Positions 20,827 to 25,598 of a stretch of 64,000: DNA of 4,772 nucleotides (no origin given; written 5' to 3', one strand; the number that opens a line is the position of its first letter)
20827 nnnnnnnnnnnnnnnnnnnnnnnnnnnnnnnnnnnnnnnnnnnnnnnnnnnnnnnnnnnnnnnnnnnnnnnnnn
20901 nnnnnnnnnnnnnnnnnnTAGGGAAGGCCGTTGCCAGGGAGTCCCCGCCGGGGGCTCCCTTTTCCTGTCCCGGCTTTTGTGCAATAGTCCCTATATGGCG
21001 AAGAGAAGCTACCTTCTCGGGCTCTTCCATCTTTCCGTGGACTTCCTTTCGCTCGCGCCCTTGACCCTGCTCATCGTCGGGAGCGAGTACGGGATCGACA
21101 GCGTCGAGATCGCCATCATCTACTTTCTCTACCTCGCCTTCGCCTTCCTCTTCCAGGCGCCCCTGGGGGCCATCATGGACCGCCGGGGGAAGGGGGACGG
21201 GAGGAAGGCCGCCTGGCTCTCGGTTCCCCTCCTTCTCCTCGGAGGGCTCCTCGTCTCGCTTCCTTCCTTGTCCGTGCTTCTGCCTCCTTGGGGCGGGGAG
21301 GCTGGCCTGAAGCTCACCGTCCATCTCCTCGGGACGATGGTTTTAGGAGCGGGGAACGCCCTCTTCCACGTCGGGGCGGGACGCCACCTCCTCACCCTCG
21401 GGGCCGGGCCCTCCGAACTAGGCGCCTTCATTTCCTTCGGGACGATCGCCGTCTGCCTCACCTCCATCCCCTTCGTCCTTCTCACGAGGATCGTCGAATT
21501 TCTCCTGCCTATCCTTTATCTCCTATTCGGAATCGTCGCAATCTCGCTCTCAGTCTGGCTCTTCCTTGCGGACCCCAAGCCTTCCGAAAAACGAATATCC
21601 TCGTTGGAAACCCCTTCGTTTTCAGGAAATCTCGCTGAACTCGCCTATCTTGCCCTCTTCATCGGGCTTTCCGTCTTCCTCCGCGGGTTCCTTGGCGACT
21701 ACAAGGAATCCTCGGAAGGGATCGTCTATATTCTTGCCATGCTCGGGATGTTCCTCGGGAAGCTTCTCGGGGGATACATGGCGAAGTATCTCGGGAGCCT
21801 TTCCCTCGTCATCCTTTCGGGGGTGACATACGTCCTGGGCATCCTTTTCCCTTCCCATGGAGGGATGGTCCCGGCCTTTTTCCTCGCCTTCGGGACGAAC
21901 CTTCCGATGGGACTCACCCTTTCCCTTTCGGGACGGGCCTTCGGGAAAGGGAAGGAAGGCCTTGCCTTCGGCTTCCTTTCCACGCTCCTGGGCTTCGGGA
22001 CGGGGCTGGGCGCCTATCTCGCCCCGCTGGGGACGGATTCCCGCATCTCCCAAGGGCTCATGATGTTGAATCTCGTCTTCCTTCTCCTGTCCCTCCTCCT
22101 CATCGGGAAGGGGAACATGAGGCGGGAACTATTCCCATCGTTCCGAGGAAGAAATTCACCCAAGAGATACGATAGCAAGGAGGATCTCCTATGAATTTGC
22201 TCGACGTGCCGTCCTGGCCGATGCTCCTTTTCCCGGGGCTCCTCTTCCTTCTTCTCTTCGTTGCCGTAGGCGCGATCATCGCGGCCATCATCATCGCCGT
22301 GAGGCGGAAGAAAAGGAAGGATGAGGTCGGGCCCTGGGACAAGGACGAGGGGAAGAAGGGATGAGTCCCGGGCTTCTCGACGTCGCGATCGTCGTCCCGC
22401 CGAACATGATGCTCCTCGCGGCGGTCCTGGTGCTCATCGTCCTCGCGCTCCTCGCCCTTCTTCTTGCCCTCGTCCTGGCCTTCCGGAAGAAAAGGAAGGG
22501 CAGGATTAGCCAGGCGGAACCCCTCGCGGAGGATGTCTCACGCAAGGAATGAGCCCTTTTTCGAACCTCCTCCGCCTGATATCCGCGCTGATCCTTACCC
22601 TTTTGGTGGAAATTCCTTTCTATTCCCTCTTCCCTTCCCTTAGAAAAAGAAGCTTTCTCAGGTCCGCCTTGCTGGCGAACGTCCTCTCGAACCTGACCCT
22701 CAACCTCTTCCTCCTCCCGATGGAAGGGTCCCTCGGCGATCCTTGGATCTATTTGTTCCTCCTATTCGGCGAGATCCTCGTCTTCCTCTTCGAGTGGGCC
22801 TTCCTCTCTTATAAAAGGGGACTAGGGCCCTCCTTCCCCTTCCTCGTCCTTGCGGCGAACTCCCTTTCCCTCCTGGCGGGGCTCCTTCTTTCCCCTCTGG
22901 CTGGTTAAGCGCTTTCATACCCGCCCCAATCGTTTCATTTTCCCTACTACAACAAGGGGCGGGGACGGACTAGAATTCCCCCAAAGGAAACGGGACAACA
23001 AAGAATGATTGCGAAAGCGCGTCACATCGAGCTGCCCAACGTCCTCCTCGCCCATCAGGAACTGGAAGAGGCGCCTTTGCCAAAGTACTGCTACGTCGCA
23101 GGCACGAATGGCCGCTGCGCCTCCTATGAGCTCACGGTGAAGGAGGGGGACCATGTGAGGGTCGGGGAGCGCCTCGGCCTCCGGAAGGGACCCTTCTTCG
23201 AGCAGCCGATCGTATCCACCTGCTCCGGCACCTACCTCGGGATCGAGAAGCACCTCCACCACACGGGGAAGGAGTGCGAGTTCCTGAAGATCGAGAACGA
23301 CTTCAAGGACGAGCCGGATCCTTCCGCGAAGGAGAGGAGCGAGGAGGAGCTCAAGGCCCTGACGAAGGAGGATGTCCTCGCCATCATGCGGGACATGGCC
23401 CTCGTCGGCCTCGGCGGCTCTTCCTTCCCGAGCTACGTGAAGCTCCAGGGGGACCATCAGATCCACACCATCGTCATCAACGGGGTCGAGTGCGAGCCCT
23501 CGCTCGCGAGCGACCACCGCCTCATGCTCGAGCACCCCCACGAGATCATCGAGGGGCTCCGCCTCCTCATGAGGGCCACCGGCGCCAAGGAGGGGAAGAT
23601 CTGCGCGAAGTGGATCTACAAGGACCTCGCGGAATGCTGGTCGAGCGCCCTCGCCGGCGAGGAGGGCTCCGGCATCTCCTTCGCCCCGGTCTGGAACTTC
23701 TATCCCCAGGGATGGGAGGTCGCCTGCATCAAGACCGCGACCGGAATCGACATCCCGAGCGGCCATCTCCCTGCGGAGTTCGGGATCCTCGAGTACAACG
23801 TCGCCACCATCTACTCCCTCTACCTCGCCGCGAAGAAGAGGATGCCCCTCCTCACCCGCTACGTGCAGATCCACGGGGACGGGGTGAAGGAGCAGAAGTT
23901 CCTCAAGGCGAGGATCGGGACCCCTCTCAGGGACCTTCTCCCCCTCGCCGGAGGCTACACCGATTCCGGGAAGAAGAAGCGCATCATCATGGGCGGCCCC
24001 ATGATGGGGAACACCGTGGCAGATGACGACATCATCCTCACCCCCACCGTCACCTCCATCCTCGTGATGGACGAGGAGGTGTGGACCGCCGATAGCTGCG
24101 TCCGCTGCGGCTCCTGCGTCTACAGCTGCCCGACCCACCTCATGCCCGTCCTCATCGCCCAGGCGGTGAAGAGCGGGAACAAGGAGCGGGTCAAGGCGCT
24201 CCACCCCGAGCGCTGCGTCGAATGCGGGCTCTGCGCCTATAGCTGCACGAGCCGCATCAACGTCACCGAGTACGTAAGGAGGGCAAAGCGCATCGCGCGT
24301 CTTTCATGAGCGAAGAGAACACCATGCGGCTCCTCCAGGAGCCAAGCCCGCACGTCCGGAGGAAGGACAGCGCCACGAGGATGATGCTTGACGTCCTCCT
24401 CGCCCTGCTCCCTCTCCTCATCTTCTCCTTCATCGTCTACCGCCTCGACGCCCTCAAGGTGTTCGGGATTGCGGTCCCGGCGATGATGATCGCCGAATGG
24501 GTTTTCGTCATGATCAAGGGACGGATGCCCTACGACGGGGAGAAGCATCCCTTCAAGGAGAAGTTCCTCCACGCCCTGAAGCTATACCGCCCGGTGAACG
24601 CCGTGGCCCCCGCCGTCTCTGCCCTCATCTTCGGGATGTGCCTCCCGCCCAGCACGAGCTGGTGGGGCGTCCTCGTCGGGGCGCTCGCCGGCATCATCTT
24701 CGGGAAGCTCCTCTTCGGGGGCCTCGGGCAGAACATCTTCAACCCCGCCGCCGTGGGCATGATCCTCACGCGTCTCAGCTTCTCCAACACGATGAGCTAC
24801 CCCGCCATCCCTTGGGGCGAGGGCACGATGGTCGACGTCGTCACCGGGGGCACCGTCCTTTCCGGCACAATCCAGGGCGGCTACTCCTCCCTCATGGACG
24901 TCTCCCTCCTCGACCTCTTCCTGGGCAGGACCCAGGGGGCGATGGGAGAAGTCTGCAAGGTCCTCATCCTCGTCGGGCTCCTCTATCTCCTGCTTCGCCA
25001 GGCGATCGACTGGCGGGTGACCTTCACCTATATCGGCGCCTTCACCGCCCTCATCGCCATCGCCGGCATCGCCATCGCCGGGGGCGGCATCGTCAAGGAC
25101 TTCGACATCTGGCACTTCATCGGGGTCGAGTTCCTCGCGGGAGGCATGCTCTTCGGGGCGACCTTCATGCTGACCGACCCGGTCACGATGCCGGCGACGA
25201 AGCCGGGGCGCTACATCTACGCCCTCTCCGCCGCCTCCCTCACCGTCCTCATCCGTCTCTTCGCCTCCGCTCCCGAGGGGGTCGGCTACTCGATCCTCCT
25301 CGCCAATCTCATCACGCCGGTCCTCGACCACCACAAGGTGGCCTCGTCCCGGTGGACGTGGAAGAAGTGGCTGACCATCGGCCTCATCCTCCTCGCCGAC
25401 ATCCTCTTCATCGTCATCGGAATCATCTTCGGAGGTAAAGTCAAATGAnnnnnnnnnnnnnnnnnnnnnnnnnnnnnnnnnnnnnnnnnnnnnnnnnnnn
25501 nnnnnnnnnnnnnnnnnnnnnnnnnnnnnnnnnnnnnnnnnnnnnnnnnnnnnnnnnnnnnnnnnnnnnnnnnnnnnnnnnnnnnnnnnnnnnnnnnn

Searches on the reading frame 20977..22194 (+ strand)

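Call 3: search_protein_families(library=pfam, proteins=[window:20977-22194:+], max_evalue=0.01)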
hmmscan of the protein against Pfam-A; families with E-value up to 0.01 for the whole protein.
window:20977-22194:+ (405 aa): 2 families
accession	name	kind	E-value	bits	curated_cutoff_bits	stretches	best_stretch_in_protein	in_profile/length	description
PF07690.21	MFS_1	-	6.1e-10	39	33.4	2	245-375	32-167/347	Major Facilitator Superfamily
PF00335.26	Tetraspanin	-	0.0042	17.2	32.1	0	174-245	5-72/225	Tetraspanin family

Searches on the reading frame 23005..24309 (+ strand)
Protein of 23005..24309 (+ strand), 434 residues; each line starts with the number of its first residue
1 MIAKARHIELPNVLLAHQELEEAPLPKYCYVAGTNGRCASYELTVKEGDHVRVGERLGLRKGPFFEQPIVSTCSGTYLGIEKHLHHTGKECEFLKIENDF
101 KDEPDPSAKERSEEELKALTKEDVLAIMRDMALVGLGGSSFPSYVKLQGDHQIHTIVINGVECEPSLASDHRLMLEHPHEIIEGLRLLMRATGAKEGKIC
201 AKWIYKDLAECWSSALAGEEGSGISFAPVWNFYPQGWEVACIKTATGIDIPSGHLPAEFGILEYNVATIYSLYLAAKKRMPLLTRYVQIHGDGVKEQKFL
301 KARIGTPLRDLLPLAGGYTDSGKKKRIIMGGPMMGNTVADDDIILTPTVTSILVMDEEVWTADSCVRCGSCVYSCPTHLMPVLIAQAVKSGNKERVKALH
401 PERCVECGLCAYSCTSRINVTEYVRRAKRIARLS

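Call 4: search_protein_families(library=ncbifam, proteins=[window:23005-24309:+], max_evalue=0.01)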
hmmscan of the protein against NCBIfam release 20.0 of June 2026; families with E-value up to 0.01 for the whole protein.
window:23005-24309:+ (434 aa): 35 families (the best 25 are shown)
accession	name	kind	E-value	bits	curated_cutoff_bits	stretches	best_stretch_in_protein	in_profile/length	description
TIGR01945.1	rnfC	subfamily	6.4e-93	311.6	245.95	1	14-429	16-429/435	RnfABCDGE type electron transport complex subunit C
NF003454.1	PRK05035.1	equivalog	4.5e-82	276.3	345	1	17-429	21-433/556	electron transport complex subunit RsxC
NF041837.1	rnfC_Methano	equivalog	3.9e-40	138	650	2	245-429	240-424/438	Rnf electron transport complex subunit RnfC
TIGR04481.1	PR_assoc_PrdC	equivalog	2e-38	132.3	490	1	108-355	59-305/425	proline reductase-associated electron transfer protein PrdC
NF003761.0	PRK05352.1-4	equivalog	9e-14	51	450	2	283-344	260-318/449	Na(+)-translocating NADH-quinone reductase subunit A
TIGR01959.1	nuoF_fam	equivalog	1.2e-12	47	558.65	1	113-212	27-130/410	NADH-quinone oxidoreductase subunit NuoF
NF010120.0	PRK13596.1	equivalog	6.9e-08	31.4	389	1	115-199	34-123/433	NADH-quinone oxidoreductase subunit NuoF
NF008436.0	PRK11278.1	equivalog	3e-07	29.7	749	1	112-219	39-151/448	NADH-quinone oxidoreductase subunit NuoF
NF040864.1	HgcB_ferredoxin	equivalog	1.7e-06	27.8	99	1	361-428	12-71/93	mercury methylation ferredoxin HgcB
TIGR01936.1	nqrA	equivalog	3.3e-06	26.3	321.05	1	21-357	21-327/446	NADH:ubiquinone reductase (Na(+)-transporting) subunit A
NF042909.1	FMH_DH_FwdF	exception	4.3e-06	26.1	375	1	359-415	11-68/336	tungsten-dependent formylmethanofuran dehydrogenase subunit FwdF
TIGR01971.1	NuoI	subfamily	4.5e-06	26.3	113.05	1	345-416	25-95/121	NADH-quinone oxidoreductase, chain I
TIGR00314.1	cdhA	equivalog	7e-06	24.1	781.3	1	355-428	391-463/784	CO dehydrogenase/acetyl-CoA synthase complex subunit alpha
NF058577.1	FdxA_fam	equivalog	1.1e-05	25.5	65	1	362-415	6-49/52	4Fe-4S ferredoxin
TIGR02912.1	sulfite_red_C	equivalog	2.6e-05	23.4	324.1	1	351-416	157-215/314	sulfite reductase subunit C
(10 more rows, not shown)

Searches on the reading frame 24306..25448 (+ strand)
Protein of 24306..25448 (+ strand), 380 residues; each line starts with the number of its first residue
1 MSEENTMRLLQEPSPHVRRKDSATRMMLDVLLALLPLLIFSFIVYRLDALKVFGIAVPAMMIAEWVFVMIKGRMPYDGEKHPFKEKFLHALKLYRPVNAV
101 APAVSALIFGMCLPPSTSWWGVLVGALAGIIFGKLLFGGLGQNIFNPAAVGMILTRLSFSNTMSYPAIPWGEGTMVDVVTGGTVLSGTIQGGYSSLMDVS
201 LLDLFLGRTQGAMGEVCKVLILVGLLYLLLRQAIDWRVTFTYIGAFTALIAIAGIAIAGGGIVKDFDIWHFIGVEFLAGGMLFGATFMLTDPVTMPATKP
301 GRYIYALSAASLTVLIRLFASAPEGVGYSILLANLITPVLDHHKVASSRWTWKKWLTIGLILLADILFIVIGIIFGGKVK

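Call 4: search_protein_families(library=ncbifam, proteins=[window:24306-25448:+], max_evalue=0.01)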
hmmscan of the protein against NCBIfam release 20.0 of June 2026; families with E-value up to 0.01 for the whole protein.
window:24306-25448:+ (380 aa): 6 families
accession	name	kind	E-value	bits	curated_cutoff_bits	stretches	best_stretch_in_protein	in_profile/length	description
TIGR01946.1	rnfD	subfamily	7e-53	180.1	207.05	2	101-343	70-319/327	RnfABCDGE type electron transport complex subunit D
NF003756.0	PRK05349.1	equivalog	2.3e-44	151.9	414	2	104-345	153-393/406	NADH:ubiquinone reductase (Na(+)-transporting) subunit B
NF002011.0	PRK00816.1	equivalog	1.9e-37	129.2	415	2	201-343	207-341/352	electron transport complex subunit RsxD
TIGR01937.1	nqrB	equivalog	5.8e-35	121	349.9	1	104-347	153-408/413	NADH:ubiquinone reductase (Na(+)-transporting) subunit B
NF041838.1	rnfD_Methano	equivalog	6.6e-32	111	400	2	200-345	147-281/285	Rnf electron transport complex subunit RnfD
NF002181.0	PRK01024.1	equivalog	2.6e-27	95.7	792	2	199-349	344-499/503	Na(+)-transporting NADH-quinone reductase subunit B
